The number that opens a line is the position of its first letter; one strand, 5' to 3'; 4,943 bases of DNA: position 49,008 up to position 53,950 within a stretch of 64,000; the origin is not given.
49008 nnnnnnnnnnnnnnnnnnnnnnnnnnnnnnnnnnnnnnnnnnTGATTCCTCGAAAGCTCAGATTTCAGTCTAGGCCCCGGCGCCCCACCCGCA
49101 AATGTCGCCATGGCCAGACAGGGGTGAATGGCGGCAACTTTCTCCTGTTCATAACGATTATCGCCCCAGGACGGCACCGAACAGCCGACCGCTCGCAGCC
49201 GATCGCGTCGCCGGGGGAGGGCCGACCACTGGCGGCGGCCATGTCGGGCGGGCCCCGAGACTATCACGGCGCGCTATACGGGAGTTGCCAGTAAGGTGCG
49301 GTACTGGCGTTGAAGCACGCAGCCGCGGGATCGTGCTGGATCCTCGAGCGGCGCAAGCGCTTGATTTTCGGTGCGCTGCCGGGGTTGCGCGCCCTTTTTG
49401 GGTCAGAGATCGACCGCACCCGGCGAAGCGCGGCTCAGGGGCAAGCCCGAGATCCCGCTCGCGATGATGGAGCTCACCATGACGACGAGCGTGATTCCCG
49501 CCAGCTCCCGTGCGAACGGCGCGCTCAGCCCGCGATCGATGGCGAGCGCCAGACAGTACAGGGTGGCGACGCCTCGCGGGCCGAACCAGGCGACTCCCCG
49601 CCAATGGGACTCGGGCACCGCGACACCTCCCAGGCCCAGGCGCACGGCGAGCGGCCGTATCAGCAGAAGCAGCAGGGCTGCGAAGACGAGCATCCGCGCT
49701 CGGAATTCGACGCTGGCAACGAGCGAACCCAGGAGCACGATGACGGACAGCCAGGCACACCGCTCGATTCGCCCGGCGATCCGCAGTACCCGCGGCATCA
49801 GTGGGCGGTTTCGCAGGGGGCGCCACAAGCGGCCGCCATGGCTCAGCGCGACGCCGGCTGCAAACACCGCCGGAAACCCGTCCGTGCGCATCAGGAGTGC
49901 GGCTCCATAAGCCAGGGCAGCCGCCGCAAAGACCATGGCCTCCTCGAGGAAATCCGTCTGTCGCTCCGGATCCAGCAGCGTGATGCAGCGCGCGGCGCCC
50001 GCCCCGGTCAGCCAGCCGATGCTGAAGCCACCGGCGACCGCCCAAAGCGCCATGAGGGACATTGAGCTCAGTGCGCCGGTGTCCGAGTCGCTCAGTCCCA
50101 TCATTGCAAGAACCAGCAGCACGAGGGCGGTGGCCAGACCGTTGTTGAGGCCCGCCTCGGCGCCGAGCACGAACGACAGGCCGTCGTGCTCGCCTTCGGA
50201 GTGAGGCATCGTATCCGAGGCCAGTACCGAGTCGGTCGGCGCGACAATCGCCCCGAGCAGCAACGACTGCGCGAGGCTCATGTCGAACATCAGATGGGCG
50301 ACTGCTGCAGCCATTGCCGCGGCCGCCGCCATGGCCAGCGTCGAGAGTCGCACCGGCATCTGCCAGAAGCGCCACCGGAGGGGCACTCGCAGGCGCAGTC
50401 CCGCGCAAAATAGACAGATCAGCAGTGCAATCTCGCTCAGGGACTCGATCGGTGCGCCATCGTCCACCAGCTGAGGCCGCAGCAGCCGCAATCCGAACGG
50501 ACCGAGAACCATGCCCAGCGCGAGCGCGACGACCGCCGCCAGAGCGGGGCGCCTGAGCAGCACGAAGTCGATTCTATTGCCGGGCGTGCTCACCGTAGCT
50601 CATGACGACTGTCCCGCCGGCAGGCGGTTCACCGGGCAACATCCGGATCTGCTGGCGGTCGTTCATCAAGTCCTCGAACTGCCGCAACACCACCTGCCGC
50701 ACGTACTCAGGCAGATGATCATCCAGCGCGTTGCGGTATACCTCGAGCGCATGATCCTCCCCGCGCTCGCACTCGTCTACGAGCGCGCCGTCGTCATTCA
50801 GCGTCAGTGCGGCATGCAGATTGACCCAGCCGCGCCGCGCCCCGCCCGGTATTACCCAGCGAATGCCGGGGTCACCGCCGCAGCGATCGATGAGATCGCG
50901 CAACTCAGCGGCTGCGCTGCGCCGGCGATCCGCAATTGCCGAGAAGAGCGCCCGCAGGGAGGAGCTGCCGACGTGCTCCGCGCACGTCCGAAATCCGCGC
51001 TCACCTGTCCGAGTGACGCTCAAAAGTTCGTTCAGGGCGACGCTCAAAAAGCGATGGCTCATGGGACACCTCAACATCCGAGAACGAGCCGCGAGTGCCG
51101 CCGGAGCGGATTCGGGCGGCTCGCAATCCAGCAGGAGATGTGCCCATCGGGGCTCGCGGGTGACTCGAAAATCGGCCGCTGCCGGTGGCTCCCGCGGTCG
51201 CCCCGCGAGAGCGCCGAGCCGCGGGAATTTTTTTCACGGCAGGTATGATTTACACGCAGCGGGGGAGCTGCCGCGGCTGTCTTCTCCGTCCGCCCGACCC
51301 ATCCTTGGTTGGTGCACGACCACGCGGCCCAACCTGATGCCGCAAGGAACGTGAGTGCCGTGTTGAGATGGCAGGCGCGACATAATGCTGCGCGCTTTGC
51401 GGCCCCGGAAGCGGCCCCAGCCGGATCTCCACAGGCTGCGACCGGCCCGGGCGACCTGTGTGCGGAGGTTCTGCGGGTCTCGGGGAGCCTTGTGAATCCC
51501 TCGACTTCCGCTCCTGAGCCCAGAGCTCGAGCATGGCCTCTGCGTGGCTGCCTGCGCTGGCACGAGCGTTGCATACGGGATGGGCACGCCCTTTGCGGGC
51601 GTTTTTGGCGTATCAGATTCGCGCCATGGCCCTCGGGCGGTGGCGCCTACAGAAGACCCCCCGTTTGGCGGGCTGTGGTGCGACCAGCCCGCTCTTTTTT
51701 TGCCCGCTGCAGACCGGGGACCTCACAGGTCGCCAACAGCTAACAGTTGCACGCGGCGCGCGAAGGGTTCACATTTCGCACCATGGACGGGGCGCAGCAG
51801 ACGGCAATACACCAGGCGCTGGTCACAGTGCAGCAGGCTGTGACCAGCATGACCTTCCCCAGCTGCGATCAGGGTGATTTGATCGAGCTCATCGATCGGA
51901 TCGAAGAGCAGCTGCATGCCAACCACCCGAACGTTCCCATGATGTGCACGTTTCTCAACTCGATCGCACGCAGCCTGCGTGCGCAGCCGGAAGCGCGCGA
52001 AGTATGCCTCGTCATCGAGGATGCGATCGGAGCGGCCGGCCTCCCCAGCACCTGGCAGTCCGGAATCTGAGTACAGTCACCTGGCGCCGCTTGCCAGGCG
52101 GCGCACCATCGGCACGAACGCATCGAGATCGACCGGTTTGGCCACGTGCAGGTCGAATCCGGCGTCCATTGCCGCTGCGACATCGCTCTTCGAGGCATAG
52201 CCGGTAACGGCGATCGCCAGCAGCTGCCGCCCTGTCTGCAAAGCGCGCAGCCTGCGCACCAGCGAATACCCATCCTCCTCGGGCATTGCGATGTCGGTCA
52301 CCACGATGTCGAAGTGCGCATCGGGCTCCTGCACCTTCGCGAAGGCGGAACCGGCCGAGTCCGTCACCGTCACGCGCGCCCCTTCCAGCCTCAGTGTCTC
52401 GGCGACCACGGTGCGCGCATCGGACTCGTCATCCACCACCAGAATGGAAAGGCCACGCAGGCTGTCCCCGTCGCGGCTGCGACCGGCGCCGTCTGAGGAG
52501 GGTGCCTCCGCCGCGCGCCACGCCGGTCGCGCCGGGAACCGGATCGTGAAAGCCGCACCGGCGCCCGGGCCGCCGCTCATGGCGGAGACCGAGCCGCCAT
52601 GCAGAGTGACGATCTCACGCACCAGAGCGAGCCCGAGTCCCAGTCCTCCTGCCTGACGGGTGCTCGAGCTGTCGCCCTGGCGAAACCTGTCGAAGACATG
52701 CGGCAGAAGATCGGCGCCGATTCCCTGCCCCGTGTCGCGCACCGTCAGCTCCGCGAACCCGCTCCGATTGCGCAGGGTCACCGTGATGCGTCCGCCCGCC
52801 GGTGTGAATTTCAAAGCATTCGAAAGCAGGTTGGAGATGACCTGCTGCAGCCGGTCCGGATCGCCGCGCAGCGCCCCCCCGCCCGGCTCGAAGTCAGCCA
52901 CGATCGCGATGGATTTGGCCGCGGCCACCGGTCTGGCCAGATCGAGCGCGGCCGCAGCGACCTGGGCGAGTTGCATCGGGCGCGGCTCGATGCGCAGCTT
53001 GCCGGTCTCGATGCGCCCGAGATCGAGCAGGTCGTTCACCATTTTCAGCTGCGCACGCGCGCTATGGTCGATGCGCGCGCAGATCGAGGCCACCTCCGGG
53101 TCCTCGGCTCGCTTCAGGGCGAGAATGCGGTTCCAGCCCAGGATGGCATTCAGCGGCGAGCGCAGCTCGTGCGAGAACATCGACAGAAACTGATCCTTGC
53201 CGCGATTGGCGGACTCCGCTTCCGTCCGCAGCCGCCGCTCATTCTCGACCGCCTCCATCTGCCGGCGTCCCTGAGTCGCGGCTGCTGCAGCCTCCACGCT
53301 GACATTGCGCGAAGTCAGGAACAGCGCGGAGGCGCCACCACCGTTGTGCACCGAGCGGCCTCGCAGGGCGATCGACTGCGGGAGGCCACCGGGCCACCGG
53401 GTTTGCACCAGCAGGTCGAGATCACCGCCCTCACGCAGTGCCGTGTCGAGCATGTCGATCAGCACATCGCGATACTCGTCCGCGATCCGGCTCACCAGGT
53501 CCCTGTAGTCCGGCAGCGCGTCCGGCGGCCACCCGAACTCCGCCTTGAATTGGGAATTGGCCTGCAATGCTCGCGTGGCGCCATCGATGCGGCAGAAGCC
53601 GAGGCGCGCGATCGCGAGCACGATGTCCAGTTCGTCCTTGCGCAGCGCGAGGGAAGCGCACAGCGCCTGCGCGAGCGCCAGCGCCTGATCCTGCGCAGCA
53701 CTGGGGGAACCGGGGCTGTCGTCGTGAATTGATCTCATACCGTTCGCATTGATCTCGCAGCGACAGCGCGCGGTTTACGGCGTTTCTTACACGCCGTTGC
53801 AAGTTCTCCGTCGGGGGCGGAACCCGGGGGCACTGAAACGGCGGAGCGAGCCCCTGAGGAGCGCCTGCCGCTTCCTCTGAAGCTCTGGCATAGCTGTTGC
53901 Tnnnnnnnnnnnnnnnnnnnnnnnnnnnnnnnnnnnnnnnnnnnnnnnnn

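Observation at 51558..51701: Two tandem sigma54 promoters plus a canonical terminator outline a candidate sigma54-dependent sRNA (or attenuating leader)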

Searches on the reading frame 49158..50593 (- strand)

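Call 9: search_protein_families(library=pfam, proteins=[window:49403-50593:-, window:49158-50408:-], max_evalue=0.01)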
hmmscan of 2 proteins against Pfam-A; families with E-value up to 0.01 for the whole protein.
window:49403-50593:- (396 aa): 1 family
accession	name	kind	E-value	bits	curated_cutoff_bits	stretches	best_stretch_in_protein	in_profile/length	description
PF00999.27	Na_H_Exchanger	-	1.2e-26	93.9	26.2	1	21-382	20-368/375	Sodium/hydrogen exchanger, transmembrane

window:49158-50408:- (416 aa): 0 families

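Call 19: search_protein_families(library=ncbifam, proteins=[window:49403-50593:-], max_evalue=0.001)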
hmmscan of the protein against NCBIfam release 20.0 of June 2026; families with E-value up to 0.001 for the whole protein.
window:49403-50593:- (396 aa): 5 families
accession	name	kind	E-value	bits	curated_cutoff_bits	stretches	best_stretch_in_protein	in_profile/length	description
NF003716.0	PRK05326.1-3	equivalog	7.9e-26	90.6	355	1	21-381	34-380/499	potassium/proton antiporter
NF003715.0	PRK05326.1-2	equivalog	3.3e-20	71.9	309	1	21-382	34-381/595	potassium/proton antiporter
NF003714.0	PRK05326.1-1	equivalog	1.2e-12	47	471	1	21-380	36-380/577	potassium/proton antiporter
TIGR00932.1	2a37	subfamily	6e-09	35.8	238.3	1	13-251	14-242/275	monovalent cation:proton antiporter-2 (CPA2) family protein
TIGR00844.1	c_cpa1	equivalog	0.00048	18.5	1236.05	1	20-254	41-281/810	sodium/hydrogen antiporter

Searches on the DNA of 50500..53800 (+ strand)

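Call 10: search_dna_similar(query=window:50500-53800:+, collection=plasmids, mode=near, max_rows=20)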
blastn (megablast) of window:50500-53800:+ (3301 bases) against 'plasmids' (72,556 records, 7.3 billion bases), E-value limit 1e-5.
No match.

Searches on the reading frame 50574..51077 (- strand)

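Call 9: search_protein_families(library=pfam, proteins=[window:50574-51077:-], max_evalue=0.01)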
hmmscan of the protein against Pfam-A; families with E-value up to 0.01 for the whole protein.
window:50574-51077:- (167 aa): 1 family
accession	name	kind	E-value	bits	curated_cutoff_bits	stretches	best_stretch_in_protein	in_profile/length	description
PF09537.16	DUF2383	-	2e-27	96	30.8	1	14-119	5-110/111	Domain of unknown function (DUF2383)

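Call 19: search_protein_families(library=ncbifam, proteins=[window:50574-51077:-], max_evalue=0.001)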
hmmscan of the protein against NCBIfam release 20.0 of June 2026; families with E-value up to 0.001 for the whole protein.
window:50574-51077:- (167 aa): 1 family
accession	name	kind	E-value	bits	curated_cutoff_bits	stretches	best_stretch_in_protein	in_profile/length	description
TIGR02284.1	TIGR02284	subfamily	2.1e-29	102.6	44.8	1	14-146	4-137/139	PA2169 family four-helix-bundle protein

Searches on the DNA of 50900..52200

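Call 4: search_rna_families(source=window, start=50900, end=52200, threshold=evalue, max_evalue=10, show_alignments=3)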
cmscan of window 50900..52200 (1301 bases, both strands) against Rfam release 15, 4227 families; matches with E-value up to 10: 8.
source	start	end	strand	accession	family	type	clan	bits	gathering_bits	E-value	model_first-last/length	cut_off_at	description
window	51093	51128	+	RF02802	PyrR204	Gene; snRNA; snoRNA; HACA-box;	-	15.6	71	5.3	1-57/57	no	Pyrobaculum sRNA 204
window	51626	51700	+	RF02871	ncS54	Gene; sRNA;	-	14.5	43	4.1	1-79/79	no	Burkholderia sRNA 54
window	51142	51153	+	RF02162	XIST_A_REPEAT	Gene; sRNA;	-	13.9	33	6.3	3-14/37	no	XIST RNA A repeat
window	51720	51837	-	RF01636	ceN46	Gene; snRNA; snoRNA; HACA-box;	-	13.9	50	6.8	1-125/125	no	Caenorhabditis snoRNA ceN46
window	51622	51708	+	RF00519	suhB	Gene; sRNA;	CL00108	13.9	41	8.8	1-77/77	no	Makes More Granules Regulator RNA (mmgR)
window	50973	50986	+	RF03031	ssnA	Cis-reg;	-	12.4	37.3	9.9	21-34/48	no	ssnA RNA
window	51084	51210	+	RF02656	sot0042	Gene; sRNA;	-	10.3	88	8.2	1-174/174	no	Sense overlapping transcript RNA 0042 (sot)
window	51594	51653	+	RF00223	IRES_Bip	Cis-reg; IRES;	-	7.9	40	8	34-142/263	no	bip internal ribosome entry site (IRES)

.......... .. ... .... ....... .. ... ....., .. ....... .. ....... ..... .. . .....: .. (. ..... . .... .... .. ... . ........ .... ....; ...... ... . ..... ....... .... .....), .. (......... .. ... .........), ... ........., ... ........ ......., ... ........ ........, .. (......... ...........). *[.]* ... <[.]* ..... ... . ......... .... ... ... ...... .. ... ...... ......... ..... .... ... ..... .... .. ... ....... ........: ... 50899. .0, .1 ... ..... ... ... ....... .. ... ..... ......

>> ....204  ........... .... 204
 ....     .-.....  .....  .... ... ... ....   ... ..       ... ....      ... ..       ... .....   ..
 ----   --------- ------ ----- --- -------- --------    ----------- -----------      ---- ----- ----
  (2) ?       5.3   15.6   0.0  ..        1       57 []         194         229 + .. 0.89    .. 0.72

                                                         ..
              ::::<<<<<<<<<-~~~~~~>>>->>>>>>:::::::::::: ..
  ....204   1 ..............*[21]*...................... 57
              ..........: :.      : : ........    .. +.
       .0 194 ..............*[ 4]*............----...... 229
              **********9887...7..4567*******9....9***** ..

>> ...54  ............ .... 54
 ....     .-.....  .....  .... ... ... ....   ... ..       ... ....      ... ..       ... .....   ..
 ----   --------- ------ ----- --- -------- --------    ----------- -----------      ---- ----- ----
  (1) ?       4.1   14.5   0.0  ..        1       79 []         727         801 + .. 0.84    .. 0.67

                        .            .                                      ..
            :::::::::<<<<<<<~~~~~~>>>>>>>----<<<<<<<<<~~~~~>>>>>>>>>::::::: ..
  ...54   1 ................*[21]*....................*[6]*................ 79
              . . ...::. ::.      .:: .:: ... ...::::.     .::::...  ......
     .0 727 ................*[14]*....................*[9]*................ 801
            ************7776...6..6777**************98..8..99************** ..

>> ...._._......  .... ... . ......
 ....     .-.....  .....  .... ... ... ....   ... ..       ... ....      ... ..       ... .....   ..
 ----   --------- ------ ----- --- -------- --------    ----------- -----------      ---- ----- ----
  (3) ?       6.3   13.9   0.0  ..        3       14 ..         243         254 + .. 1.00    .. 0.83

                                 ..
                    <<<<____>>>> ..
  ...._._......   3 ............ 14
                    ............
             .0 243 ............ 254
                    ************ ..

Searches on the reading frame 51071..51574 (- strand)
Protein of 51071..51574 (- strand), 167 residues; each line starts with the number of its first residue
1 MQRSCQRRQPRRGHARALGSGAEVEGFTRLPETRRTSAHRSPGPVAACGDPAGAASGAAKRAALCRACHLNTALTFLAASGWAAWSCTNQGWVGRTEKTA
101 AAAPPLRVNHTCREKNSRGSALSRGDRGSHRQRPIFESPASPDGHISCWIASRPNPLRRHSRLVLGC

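Call 9: search_protein_families(library=pfam, proteins=[window:51071-51574:-], max_evalue=0.01)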
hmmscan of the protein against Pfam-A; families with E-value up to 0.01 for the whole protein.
window:51071-51574:- (167 aa): 0 families
